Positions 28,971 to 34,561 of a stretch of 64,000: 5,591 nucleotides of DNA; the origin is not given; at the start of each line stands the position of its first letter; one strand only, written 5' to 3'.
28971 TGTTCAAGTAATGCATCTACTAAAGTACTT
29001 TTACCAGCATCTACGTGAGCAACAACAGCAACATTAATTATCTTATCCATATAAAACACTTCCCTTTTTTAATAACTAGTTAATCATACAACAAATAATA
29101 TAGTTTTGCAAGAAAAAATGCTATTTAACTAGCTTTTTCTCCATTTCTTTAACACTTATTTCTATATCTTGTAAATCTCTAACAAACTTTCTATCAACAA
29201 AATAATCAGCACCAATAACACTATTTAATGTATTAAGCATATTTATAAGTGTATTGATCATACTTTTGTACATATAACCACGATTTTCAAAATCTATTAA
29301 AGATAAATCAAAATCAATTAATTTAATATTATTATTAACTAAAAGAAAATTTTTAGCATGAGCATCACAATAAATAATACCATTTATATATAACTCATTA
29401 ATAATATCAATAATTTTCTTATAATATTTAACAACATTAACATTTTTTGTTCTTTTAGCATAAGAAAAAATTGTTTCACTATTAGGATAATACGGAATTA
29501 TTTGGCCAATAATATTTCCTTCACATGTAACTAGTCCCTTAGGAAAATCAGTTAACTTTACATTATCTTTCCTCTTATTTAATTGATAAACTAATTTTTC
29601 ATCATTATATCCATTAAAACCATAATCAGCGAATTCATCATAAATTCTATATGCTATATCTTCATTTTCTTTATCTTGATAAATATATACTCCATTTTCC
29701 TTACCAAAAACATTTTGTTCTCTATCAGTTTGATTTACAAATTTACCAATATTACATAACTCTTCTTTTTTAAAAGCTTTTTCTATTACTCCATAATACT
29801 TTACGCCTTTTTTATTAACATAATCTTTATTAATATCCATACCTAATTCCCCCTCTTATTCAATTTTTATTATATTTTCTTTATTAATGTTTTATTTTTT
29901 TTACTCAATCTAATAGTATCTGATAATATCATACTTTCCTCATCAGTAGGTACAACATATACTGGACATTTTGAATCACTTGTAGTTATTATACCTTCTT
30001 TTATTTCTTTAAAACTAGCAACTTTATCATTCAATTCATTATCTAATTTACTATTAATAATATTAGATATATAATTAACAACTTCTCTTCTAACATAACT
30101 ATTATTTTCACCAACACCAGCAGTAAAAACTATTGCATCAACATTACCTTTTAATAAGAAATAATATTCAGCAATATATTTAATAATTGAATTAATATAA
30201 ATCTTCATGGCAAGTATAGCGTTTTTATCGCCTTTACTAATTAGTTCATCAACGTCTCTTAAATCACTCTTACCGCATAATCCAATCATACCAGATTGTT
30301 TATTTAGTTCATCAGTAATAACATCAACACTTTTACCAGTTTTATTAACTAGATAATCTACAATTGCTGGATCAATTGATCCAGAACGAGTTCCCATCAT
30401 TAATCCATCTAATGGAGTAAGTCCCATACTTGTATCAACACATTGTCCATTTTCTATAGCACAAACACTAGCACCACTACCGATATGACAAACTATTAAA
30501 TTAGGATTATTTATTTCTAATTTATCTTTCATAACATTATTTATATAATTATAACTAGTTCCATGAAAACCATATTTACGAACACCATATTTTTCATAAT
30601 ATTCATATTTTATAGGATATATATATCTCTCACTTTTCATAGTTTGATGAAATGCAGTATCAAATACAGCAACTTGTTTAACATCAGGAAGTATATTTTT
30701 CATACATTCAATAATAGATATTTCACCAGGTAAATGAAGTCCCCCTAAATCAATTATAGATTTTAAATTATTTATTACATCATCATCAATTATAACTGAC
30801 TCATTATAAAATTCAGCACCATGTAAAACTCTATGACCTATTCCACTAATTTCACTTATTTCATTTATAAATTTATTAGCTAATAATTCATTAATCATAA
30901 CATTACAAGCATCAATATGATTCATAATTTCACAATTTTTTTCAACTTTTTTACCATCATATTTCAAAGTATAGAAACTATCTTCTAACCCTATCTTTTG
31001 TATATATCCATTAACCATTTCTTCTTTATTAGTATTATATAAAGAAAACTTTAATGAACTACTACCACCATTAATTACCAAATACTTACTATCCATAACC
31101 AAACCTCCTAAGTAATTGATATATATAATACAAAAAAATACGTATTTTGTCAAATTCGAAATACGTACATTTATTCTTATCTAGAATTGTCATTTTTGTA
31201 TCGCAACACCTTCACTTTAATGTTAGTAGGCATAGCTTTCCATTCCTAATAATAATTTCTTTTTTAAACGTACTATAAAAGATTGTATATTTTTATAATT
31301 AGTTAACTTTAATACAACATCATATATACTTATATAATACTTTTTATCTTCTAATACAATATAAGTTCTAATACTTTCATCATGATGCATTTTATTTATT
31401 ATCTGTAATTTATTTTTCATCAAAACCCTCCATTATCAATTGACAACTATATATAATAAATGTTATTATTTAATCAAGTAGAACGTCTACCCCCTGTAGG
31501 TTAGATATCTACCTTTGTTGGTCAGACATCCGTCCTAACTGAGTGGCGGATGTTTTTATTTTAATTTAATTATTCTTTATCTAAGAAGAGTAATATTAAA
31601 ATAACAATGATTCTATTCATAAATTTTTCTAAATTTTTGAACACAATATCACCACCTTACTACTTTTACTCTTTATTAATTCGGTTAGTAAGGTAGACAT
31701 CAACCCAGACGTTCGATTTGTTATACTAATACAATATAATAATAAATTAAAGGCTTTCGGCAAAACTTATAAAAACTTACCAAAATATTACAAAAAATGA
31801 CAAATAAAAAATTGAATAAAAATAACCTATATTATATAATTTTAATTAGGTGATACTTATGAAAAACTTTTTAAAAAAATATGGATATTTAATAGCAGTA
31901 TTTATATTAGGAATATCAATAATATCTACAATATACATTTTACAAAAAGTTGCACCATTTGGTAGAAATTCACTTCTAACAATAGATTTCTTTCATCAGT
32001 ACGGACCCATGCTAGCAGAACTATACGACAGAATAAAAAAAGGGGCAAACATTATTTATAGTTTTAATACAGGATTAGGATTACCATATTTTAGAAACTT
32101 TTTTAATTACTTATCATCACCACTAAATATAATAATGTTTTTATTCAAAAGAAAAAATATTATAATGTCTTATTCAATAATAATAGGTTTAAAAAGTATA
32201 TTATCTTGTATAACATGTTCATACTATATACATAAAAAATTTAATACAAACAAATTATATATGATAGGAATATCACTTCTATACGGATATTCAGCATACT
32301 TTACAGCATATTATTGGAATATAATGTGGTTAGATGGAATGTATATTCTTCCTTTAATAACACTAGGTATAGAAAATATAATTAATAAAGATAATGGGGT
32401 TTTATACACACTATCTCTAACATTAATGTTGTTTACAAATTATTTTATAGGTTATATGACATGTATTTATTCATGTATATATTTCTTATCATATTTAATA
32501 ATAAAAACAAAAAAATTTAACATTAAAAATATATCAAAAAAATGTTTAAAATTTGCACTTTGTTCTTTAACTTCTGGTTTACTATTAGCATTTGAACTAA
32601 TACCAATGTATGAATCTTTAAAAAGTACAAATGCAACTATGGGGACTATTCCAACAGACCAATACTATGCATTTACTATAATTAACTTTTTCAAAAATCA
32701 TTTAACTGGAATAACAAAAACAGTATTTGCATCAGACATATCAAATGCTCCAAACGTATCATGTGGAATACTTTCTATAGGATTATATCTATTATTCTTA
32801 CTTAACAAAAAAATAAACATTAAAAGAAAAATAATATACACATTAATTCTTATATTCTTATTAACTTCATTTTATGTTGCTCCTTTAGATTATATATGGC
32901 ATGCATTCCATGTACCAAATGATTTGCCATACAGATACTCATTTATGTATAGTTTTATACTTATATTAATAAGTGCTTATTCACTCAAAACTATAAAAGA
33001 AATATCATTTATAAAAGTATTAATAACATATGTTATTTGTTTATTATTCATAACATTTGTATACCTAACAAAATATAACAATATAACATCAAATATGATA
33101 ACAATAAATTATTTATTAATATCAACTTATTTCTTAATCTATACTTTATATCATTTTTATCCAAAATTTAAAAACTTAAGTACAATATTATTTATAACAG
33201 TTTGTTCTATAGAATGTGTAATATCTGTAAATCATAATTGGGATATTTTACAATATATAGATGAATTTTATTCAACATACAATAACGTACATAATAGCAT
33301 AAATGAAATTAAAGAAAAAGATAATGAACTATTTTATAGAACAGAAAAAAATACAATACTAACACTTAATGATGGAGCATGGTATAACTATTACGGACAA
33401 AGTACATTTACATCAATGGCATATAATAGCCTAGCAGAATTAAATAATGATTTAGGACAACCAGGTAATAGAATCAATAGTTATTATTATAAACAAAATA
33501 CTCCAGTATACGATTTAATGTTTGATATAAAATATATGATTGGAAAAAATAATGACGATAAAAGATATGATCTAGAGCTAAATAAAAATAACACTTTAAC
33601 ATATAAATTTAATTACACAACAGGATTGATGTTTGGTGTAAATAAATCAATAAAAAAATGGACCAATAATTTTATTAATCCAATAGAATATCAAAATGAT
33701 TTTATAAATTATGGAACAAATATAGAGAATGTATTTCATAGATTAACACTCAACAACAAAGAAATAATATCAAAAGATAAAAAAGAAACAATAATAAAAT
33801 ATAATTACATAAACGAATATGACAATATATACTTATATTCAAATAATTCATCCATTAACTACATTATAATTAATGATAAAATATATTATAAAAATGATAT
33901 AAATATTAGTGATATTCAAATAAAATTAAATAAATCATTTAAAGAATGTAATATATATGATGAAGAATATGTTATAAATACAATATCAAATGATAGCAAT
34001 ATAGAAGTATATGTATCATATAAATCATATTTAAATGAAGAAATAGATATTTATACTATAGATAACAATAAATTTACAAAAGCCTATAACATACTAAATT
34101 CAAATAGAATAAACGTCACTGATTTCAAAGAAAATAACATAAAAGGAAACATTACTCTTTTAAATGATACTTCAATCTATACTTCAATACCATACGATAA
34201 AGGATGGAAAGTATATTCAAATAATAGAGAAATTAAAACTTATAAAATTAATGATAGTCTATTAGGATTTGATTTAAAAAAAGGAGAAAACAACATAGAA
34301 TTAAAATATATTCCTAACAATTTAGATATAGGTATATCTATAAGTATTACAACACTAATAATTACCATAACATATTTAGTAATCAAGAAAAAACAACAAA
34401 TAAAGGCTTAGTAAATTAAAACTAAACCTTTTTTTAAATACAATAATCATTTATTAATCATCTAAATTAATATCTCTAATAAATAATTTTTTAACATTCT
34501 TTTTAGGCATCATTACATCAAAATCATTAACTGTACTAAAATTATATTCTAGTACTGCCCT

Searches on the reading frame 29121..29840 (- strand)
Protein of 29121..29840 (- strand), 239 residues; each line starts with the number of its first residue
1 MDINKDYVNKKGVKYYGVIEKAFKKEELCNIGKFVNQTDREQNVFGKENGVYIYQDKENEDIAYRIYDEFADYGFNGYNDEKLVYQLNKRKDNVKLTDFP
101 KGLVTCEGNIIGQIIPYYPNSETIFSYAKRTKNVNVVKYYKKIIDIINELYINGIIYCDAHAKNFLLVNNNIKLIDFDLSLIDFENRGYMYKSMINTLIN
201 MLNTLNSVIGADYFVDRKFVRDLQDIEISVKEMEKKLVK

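Call 62: search_protein_families(library=pfam, proteins=[window:29121-29840:-], max_evalue=0.00001)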
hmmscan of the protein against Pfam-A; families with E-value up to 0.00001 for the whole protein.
window:29121-29840:- (239 aa): 1 family
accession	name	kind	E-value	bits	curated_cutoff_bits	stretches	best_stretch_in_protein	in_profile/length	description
PF00069.31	Pkinase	-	8e-06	25.9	31.7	0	128-180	92-145/263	Protein kinase domain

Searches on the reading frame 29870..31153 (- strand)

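Call 63: search_protein_families(library=pfam, proteins=[window:29870-31153:-], max_evalue=0.00001)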
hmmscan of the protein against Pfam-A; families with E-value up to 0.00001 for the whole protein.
window:29870-31153:- (427 aa): 1 family
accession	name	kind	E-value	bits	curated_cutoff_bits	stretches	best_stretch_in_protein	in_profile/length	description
PF00871.23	Acetate_kinase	-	1.1e-137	459.3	22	1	24-409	2-390/392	Acetokinase family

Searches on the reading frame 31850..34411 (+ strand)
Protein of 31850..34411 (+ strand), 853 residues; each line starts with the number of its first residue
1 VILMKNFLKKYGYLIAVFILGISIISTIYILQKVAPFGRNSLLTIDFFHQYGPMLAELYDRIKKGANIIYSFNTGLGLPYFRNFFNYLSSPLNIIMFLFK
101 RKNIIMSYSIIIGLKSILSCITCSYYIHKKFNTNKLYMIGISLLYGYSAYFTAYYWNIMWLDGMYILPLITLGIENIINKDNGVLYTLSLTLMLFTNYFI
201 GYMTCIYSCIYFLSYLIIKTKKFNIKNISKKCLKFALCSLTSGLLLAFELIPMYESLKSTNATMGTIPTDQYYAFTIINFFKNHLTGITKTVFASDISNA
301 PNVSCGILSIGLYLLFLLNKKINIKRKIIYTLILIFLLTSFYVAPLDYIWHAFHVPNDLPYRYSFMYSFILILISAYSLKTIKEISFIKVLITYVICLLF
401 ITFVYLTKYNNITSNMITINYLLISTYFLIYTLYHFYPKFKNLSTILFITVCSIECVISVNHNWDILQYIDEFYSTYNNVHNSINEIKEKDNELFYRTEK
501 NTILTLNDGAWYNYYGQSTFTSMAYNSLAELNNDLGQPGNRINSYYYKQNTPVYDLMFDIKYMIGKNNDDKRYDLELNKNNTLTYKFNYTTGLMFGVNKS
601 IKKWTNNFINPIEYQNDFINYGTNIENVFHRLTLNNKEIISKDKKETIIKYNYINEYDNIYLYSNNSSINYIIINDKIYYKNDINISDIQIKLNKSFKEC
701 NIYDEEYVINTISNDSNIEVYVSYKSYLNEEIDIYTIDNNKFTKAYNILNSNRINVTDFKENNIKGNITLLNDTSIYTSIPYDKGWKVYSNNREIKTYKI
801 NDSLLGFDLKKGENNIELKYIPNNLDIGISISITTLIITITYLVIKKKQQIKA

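Call 63: search_protein_families(library=pfam, proteins=[window:31850-34411:+], max_evalue=0.00001)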
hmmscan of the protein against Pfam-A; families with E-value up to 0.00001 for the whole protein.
window:31850-34411:+ (853 aa): 1 family
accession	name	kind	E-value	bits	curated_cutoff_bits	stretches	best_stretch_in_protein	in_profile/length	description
PF09586.16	YfhO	-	4.8e-148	495.4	28.5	1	18-832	2-835/835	Bacterial membrane protein YfhO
